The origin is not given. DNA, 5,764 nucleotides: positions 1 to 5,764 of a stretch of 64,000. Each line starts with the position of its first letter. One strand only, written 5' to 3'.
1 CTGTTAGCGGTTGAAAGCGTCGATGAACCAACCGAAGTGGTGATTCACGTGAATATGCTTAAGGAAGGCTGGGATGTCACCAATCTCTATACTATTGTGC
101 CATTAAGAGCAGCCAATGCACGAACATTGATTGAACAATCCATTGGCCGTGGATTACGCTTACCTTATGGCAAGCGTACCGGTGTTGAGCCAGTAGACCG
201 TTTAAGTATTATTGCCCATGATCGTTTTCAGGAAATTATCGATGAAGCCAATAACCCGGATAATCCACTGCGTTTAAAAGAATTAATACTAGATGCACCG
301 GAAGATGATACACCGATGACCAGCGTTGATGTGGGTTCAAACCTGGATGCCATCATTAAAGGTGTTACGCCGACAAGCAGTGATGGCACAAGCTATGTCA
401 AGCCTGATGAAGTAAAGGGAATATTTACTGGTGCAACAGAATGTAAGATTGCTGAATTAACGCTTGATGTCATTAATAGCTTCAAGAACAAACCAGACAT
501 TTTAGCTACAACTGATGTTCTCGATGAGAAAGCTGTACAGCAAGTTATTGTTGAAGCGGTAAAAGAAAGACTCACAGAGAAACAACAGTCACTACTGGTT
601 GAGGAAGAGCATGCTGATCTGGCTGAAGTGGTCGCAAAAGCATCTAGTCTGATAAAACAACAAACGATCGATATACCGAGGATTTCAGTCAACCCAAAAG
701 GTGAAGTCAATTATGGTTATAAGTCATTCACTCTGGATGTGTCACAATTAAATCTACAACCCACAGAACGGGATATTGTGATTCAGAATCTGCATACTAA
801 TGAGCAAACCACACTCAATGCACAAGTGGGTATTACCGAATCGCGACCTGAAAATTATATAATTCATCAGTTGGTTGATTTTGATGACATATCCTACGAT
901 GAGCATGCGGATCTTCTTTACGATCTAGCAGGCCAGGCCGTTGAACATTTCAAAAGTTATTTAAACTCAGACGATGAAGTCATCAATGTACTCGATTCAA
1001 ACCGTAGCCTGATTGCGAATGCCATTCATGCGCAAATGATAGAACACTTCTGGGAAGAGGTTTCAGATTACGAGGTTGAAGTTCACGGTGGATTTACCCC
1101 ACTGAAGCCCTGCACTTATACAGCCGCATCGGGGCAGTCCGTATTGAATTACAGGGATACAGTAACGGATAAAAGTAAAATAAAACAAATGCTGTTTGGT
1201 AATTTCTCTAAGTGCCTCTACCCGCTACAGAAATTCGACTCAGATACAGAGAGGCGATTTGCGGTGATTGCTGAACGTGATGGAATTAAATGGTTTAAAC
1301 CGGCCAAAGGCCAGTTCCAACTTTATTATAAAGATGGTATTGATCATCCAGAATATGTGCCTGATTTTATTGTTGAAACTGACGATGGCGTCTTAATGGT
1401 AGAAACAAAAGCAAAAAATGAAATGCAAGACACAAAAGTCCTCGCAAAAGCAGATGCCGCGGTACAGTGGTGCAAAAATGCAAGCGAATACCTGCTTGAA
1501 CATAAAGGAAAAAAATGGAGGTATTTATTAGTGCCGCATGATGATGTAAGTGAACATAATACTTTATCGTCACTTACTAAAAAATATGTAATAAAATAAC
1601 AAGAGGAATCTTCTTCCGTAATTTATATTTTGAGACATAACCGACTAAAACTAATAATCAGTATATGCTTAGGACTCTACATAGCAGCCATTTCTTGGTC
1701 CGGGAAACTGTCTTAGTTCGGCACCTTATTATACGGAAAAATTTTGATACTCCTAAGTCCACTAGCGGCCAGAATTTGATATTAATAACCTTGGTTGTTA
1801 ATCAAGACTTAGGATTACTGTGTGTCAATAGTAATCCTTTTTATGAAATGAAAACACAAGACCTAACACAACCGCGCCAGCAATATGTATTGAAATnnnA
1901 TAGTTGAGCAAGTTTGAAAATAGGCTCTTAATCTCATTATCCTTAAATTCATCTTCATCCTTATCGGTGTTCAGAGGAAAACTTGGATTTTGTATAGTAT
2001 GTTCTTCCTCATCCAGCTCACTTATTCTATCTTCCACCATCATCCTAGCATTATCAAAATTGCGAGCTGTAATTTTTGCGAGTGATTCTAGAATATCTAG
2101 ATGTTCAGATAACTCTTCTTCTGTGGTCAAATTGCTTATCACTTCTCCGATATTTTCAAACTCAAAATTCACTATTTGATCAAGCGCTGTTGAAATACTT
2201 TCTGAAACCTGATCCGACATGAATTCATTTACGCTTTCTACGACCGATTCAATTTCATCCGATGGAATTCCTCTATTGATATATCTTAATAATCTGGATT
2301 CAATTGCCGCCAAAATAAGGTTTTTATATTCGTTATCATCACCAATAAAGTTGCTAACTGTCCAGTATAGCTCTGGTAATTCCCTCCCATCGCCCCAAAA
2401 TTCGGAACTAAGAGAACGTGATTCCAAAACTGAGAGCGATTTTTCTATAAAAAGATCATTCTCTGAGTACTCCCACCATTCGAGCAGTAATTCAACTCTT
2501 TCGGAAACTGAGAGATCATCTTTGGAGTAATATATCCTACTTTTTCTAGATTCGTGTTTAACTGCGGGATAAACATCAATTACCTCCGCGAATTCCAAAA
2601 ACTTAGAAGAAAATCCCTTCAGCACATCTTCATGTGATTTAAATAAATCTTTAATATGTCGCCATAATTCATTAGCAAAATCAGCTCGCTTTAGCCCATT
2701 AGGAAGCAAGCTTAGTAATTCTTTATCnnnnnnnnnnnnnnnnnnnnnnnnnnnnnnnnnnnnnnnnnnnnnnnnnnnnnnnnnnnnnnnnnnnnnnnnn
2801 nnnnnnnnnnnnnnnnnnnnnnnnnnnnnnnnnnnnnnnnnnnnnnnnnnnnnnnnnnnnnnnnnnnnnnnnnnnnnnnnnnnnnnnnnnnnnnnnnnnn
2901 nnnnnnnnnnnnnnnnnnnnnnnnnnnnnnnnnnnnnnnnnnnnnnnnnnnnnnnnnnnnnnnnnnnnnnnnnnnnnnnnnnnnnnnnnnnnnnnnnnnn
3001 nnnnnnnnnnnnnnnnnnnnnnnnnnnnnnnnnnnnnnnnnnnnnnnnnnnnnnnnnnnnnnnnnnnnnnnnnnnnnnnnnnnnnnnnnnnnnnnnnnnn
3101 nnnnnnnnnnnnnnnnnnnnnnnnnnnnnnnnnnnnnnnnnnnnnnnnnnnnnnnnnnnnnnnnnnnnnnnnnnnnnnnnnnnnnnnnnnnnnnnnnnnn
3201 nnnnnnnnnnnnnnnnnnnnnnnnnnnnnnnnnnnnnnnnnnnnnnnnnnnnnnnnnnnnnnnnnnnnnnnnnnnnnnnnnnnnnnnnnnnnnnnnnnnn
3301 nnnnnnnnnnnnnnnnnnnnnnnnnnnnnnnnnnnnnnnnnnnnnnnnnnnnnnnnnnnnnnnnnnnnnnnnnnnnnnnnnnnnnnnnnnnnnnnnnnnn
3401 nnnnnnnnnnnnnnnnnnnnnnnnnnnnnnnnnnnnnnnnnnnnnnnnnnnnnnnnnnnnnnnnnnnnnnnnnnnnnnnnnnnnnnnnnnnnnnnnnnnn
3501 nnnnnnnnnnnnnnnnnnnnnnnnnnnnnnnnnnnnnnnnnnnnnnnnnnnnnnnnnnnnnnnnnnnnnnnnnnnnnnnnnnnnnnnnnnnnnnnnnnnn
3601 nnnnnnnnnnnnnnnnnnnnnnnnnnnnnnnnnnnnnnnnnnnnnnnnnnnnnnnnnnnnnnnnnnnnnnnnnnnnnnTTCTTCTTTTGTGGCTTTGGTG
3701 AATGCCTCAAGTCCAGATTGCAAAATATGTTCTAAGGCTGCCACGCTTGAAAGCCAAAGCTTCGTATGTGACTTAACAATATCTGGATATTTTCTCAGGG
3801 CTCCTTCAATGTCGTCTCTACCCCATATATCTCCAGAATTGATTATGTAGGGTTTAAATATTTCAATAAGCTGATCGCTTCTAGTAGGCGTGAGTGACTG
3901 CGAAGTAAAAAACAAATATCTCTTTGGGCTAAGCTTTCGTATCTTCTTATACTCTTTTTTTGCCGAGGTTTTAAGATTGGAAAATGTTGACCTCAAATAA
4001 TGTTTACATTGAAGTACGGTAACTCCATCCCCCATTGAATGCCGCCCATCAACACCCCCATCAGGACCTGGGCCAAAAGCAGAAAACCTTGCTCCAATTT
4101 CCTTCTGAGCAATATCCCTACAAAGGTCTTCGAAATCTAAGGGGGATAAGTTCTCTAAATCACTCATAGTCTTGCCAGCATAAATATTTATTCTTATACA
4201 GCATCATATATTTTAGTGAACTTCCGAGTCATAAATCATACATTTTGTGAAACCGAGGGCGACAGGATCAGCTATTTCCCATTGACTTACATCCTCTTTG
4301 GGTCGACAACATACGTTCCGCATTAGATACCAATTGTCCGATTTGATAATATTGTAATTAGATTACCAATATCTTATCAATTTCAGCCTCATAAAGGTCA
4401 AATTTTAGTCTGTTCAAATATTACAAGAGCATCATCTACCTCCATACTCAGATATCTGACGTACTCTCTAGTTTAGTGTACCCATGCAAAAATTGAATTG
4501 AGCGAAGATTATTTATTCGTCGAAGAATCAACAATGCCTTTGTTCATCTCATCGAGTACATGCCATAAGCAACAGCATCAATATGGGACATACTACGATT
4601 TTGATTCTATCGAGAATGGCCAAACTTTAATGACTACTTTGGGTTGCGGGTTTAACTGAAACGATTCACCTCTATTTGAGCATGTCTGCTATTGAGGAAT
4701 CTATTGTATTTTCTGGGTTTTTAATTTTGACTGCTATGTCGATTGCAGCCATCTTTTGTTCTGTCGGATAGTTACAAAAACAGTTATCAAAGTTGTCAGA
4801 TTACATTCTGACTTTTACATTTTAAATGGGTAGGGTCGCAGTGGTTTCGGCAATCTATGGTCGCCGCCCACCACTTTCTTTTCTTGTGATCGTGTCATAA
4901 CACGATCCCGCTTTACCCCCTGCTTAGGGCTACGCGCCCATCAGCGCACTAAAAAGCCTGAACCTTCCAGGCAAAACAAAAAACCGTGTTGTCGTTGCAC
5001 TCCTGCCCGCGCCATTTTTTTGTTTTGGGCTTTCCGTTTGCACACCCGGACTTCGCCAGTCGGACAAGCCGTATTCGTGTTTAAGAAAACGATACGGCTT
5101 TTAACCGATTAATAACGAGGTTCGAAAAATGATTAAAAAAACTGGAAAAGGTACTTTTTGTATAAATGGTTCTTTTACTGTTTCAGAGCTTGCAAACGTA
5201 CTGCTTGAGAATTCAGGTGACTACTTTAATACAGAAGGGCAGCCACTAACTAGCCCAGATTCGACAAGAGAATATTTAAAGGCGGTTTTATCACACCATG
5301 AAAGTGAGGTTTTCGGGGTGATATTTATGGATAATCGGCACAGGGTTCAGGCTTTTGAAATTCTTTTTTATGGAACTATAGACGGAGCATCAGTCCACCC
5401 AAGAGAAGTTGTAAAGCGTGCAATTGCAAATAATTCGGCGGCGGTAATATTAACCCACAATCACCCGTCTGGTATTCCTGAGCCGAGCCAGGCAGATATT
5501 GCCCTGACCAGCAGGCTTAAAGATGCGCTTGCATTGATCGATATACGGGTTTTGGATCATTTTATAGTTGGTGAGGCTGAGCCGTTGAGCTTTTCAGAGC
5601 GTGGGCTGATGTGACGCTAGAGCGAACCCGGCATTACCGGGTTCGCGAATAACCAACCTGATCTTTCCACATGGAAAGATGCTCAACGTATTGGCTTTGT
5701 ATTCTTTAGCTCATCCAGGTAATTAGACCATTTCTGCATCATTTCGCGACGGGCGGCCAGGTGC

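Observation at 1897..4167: Compact Mrr-nuclease / STAND-like NTPase fusion: candidate single-gene antiphage sensor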

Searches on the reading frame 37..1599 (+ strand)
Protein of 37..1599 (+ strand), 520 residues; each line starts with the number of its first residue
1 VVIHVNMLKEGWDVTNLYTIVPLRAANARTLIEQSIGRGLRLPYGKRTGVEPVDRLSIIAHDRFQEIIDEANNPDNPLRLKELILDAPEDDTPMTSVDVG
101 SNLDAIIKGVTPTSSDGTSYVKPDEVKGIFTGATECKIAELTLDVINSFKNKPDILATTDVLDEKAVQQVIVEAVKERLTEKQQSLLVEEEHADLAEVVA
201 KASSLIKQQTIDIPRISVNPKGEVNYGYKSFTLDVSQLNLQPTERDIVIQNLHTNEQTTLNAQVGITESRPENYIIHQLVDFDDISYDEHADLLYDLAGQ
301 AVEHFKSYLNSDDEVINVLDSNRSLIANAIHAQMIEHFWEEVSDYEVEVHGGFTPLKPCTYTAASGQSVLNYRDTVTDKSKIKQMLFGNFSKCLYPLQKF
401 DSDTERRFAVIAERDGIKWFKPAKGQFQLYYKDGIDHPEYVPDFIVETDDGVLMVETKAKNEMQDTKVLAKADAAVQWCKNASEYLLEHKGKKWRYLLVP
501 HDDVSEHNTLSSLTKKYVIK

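Call 4: search_protein_families(library=pfam, proteins=[window:37-1599:+], max_evalue=1)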
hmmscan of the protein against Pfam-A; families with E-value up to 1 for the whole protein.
window:37-1599:+ (520 aa): 2 families
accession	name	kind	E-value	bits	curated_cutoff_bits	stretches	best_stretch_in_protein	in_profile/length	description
PF08722.17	Tn7_TnsA-like_N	-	0.00011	23.2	26.5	1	434-481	21-75/85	TnsA-like endonuclease N terminal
PF00271.37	Helicase_C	-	0.29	11.8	23.5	0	2-41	69-108/110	Helicase conserved C-terminal domain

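Call 5: search_protein_families(library=padloc, proteins=[window:37-1599:+], max_evalue=1)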
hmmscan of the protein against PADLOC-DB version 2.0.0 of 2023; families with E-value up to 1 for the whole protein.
window:37-1599:+ (520 aa): 6 families
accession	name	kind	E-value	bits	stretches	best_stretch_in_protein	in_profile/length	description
PDLC03648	REase_III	-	2.4e-111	371.4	2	183-518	526-864/871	Type III restriction enzyme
PDLC03647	REase_III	-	9.8e-09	31.9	1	7-69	515-580/989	Type III restriction enzyme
PDLC03649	REase_III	-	1.6e-06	24.3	1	8-44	504-540/973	Type III restriction enzyme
PDLC03650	REase_III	-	9e-06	22.4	1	2-46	381-425/898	Type III restriction enzyme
PDLC03653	REase_III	-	0.00033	16.9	1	2-62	429-489/883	Type III restriction enzyme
PDLC03659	mREase_IV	-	0.0041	13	1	2-43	513-554/945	Type IV methyl-directed restriction enzyme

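Call 6: search_protein_families(library=ncbifam, proteins=[window:37-1599:+], max_evalue=1)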
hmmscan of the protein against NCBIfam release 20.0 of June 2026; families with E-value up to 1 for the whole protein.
window:37-1599:+ (520 aa): 4 families
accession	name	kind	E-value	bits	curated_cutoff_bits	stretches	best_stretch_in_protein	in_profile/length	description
NF046055.1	restr_BPTD_3080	equivalog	5.1e-21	74.4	800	2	229-499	697-956/970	BPTD_3080 family restriction endonuclease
NF012027.0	PRK15483.1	equivalog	1.2e-05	23.5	564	1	8-44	511-547/986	type III restriction-modification system endonuclease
NF053632.1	heli_RadD_YejH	equivalog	0.011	14.1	720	1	2-47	302-347/573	DNA repair helicase RadD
NF033179.1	TnsA_like_Actin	subfamily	0.023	14.2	110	1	427-481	68-122/212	TnsA-like heteromeric transposase endonuclease subunit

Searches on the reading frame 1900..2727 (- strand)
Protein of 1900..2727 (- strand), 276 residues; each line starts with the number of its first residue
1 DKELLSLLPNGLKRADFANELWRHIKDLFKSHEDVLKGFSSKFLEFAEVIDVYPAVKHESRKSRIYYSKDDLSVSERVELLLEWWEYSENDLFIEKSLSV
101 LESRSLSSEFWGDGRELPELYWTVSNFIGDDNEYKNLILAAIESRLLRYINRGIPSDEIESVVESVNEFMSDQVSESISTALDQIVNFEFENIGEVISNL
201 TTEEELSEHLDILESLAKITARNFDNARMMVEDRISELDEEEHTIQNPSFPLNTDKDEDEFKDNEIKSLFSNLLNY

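Call 70: predict_structure(alignment_id=A3)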
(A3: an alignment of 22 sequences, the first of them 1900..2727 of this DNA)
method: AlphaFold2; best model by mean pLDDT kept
length: 276 residues; sequences in the alignment: 22
mean_pLDDT: 83.5   pTM: 0.74
mean pLDDT of the five models: 83.5, 83.0, 83.0, 82.8, 82.6
residues with pLDDT >= 90: 123; 70-90: 108; 50-70: 29; < 50: 16
segments of 3 or more residues with pLDDT < 50: 245-255
pLDDT, mean of each block of 10 residues (from residue 1): 90 94 95 94 95 86 83 93 95 95 67 84 92 94 91 83 92 88 89 80 85 87 86 82 49 46 57 52
secondary structure, 60 per line:
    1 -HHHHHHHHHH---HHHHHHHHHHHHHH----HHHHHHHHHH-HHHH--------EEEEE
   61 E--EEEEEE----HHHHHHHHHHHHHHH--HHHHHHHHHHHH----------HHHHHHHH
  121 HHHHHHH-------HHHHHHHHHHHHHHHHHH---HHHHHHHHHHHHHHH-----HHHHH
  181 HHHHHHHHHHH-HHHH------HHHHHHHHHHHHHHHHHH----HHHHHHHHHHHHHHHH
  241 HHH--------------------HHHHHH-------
elements in order: H2-11 H15-28 H33-42 H44-47 E56-61 E64-69 H74-88 H91-102 H113-127 H135-152 H156-170 H176-191 H193-196 H203-220 H225-243 H264-269

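Call 72: fold_search(model_id=the predicted structure, library=pdb)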
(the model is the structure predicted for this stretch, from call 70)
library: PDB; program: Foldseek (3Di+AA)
matches with E <= 10: 689; with E <= 0.001: 0
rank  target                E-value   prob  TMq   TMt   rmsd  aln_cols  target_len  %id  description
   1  8ga7                  2.8e-02  0.44  0.16  0.11  23.8       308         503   17  Geometrically programmable nanomaterial construction using regularized protein building blocks (released 2024-03-13)
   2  9hny_F3               1.1e-01  0.94  0.33  0.14  12.4       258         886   10  Mitoribosomal small subunit in complex with Mettl15 and Mettl17 (released 2025-03-26)
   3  9k84_A                1.3e-01  0.75  0.27  0.32  14.9       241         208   14  Cryo-EM structure of designed zinc-induced filament Fiber-n6-Zn1-HEHE-44 (released 2025-10-29)
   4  9cc4_F                1.3e-01  0.60  0.20  0.24  10.2       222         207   10  Crystal structure of Z4 c3ii (released 2025-06-25)
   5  7o34_A                2.0e-01  0.51  0.27  0.30  11.5       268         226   13  14-3-3 sigma with RelA/p65 binding site pS45 and covalently bound TCF521-043 (released 2021-06-09)
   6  5cwj                  2.0e-01  0.87  0.26  0.39   9.1       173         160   12  Crystal structure of de novo designed helical repeat protein DHR49 (released 2015-12-16)
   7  9fs4_A                2.0e-01  0.63  0.30  0.33  10.8       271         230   11  Crystal structure of 14-3-3 sigma in complex with Tau pS214 peptide and covalent stabilizer LD12 (released 2025-07-02)
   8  9gg7_A                2.0e-01  0.41  0.24  0.27  11.6       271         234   11  Crystal structure of 14-3-3 sigma dC - C38N in complex with Tau pS324 peptide and covalent stabilizer 187 (released 2025-08-27)
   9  6y44_A                2.1e-01  0.60  0.29  0.33  10.9       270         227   12  14-3-3 Sigma in complex with phosphorylated SOS1 peptide (released 2020-10-14)
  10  6zfg_B                2.3e-01  0.47  0.26  0.28  15.1       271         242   11  14-3-3 zeta chimera with 18E6 and fusicoccin (released 2021-02-17)
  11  8c43_A                2.3e-01  0.38  0.25  0.27  12.0       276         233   10  Ternary structure of 14-3-3sigma, strep-tagged PKA-responsive ERa phosphopeptide, and Fusicoccin-A. (released 2023-12-27)
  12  7mwq_B                2.5e-01  0.69  0.28  0.35  10.9       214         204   13  Structure of De Novo designed beta sheet heterodimer LHD29A53/B53 (released 2022-01-19)
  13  8p1h_A                2.5e-01  0.51  0.27  0.30  14.7       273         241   10  Crystal structure of the chimera of human 14-3-3 zeta and phosphorylated cytoplasmic loop fragment of the alpha7 acety (released 2023-10-18)
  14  6byj_E                2.5e-01  0.47  0.26  0.29  15.6       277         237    9  Structure of human 14-3-3 gamma bound to O-GlcNAc peptide (released 2018-05-09)
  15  9gmb_D                2.5e-01  0.15  0.15  0.15  23.8       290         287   10  MukEF in complex with the phage protein gp5.9 (released 2025-03-26)
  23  3urz_B                3.0e-01  0.30  0.17  0.21  14.5       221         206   12  Crystal structure of a putative protein binding protein (BACOVA_03105) from Bacteroides ovatus ATCC 8483 at 2.19 A res (released 2011-12-14)
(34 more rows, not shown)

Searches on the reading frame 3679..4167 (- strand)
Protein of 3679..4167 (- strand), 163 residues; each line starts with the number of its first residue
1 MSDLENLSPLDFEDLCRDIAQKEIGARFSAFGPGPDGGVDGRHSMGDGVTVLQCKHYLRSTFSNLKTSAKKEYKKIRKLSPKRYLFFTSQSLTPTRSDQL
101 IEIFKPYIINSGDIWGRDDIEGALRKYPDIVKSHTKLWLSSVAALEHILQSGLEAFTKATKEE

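Call 42: find_homologous_proteins(query=window:3679-4167:-, max_evalue=0.001)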
Query seq(163 aa) (163 aa): 44 proteins with E <= 0.001 among 90 candidates.
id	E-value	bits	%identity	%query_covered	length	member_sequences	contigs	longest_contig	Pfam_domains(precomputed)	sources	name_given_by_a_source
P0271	3.0e-66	240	66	100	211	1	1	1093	PF04471.19,PF20720.4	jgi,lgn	-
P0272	6.7e-64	233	65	100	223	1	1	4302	PF04471.19,PF20720.4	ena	-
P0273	1.8e-61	225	63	100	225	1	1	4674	PF05496.19,PF04471.19,PF20720.4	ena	-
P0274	1.1e-59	219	62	100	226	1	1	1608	-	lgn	-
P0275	1.8e-58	215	62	100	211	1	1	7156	PF04471.19,PF20720.4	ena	-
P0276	2.1e-58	215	66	89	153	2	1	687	PF04471.19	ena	-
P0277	1.6e-57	212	63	96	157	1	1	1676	PF04471.19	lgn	-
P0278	3.7e-57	211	64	90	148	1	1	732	PF04471.19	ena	-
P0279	3.5e-56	208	62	100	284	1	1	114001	PF04471.19,PF20720.4,PF13191.13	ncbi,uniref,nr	ncbi:hypothetical protein BMG03_20445 (plasmid) [Thioclava nitratireducens]|uniref:Restriction endon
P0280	5.6e-54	200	56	100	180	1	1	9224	PF04471.19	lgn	-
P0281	8.7e-51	190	64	84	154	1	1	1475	PF04471.19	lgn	-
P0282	6.3e-48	181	69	74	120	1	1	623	PF04471.19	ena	-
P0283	9.4e-45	170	48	98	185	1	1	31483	PF04471.19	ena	-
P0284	4.0e-43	165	49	99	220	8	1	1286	PF04471.19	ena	-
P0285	4.3e-43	165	68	69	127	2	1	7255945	PF04471.19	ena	-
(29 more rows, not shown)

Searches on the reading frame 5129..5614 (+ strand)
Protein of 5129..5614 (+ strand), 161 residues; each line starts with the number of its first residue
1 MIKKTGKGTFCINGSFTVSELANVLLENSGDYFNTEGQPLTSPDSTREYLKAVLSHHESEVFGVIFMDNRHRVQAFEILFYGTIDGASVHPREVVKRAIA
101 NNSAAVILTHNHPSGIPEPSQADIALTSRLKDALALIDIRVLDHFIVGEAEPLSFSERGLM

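Call 4: search_protein_families(library=pfam, proteins=[window:5129-5614:+], max_evalue=1)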
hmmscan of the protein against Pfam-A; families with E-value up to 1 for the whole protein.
window:5129-5614:+ (161 aa): 2 families
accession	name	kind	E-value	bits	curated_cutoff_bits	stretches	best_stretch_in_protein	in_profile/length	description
PF04002.20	RadC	-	8.1e-44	148.9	22.1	1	40-160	1-121/121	RadC-like JAB domain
PF14464.11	Prok-JAB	-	6.8e-05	23.2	25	1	49-131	8-94/114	Prokaryotic homologs of the JAB domain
